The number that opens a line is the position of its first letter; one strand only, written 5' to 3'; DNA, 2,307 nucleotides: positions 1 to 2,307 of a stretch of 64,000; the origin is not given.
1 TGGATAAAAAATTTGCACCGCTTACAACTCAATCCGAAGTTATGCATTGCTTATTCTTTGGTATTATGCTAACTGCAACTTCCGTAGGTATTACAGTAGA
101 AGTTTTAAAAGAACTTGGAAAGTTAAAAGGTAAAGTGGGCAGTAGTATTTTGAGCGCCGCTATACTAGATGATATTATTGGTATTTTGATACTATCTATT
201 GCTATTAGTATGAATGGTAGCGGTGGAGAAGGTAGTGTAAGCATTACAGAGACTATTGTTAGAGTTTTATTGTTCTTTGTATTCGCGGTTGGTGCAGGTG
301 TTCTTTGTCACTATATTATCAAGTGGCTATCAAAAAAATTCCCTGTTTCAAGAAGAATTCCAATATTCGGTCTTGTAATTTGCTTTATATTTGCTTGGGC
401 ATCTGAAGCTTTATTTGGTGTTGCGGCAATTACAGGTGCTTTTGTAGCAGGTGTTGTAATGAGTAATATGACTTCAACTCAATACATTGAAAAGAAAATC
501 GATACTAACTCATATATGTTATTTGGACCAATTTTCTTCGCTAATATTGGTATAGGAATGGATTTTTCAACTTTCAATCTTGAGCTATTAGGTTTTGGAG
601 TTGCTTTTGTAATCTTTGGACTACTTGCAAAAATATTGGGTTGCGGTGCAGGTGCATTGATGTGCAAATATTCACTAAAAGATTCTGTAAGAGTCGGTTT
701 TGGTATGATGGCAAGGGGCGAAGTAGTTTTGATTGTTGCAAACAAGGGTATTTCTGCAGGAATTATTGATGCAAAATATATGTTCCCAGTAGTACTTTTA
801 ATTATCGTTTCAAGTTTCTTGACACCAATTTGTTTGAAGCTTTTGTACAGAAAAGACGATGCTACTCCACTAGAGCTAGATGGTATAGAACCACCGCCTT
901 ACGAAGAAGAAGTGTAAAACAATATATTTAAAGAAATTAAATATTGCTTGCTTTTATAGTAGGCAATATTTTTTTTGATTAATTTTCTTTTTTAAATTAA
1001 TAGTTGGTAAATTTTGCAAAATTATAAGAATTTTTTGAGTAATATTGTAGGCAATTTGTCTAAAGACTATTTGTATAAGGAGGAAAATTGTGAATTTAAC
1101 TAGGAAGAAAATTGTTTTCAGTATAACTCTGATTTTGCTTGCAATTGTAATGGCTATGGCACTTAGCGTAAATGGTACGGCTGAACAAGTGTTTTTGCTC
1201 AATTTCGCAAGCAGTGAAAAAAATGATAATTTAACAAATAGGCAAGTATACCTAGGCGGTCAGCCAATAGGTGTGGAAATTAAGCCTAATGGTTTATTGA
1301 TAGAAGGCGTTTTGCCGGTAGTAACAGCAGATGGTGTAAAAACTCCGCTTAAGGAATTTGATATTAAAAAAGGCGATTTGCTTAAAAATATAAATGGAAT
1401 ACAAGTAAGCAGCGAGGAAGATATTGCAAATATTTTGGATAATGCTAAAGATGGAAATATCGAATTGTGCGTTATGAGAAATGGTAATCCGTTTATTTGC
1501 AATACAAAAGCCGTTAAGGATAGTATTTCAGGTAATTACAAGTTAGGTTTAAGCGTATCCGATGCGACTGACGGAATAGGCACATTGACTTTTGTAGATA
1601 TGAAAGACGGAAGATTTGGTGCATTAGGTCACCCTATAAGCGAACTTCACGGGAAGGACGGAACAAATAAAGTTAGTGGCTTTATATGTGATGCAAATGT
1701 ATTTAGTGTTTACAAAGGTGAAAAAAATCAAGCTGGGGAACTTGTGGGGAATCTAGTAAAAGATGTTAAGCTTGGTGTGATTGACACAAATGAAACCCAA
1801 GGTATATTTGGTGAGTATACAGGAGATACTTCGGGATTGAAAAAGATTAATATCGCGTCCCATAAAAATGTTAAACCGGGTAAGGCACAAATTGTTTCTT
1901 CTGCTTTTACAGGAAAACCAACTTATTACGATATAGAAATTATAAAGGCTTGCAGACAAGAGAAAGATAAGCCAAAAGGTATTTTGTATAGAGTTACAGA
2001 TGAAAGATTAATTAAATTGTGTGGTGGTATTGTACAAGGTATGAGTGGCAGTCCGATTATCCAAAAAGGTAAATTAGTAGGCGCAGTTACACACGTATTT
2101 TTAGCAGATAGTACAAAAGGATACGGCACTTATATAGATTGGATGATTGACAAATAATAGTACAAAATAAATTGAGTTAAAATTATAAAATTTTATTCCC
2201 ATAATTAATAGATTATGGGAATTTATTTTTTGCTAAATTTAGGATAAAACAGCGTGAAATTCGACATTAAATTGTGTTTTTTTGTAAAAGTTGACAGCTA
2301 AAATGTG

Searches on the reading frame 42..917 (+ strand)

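Call 3: search_protein_families(library=pfam, proteins=[window:42-917:+], max_evalue=0.01)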
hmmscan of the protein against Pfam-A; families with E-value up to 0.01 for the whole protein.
window:42-917:+ (291 aa): 2 families
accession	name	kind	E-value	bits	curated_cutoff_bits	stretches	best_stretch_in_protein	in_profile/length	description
PF00999.27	Na_H_Exchanger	-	4.4e-46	157.9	26.2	1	2-268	105-372/375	Sodium/hydrogen exchanger, transmembrane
PF17198.9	AveC_like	-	0.0022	17.9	26.6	0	77-135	67-125/234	Spirocyclase AveC-like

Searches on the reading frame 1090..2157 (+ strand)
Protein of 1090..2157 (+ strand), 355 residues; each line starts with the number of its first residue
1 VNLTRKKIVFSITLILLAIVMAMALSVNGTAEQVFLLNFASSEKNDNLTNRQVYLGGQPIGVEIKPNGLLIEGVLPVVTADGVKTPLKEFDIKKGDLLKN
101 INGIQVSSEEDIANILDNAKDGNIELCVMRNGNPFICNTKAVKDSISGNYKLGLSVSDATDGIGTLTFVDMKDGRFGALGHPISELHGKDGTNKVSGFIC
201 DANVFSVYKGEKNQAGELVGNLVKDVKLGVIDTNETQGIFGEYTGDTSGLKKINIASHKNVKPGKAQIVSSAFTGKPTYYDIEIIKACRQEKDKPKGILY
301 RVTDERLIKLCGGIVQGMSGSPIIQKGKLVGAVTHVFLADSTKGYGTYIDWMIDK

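Call 3: search_protein_families(library=pfam, proteins=[window:1090-2157:+], max_evalue=0.01)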
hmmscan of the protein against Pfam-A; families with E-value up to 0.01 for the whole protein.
window:1090-2157:+ (355 aa): 4 families
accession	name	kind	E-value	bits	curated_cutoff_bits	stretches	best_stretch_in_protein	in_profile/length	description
PF05580.18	Peptidase_S55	-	3e-66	223.9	25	1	149-353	2-210/210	SpoIVB peptidase S55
PF14685.13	PDZ_Tricorn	-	2.9e-05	24.4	25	1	81-132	27-80/88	Tricorn protease PDZ domain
PF13180.12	PDZ_2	-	0.0012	19.6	27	1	84-133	22-72/80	PDZ domain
PF17820.7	PDZ_6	-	0.0013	18.8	27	1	85-126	9-50/54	PDZ domain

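Call 4: search_protein_families(library=ncbifam, proteins=[window:1090-2157:+], max_evalue=0.01)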
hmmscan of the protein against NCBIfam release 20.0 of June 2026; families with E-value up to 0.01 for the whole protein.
window:1090-2157:+ (355 aa): 6 families
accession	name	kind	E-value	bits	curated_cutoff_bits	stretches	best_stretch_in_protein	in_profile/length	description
TIGR02860.1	spore_IV_B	equivalog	4.9e-88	295.8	305.25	1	37-354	75-397/402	SpoIVB peptidase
TIGR02037.1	degP_htrA_DO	subfamily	0.00036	19.6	416.2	1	77-136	371-431/434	Do family serine endopeptidase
NF041199.1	trx7_PDZ_seleno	equivalog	0.00073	18.6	300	1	78-134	207-265/390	Trx7/PDZ domain-containing (seleno)protein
NF041616.1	T2SS_C_SYNERG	exception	0.0011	18.4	200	1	87-135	240-289/296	type II secretion system protein GspC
NF040960.1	MamE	equivalog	0.0011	17.7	800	0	83-133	476-527/659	magnetosome formation protease MamE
NF041521.1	HhoA_HhoB_HtrA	equivalog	0.0016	17.8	450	0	83-134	272-324/335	HhoA/HhoB/HtrA family serine endopeptidase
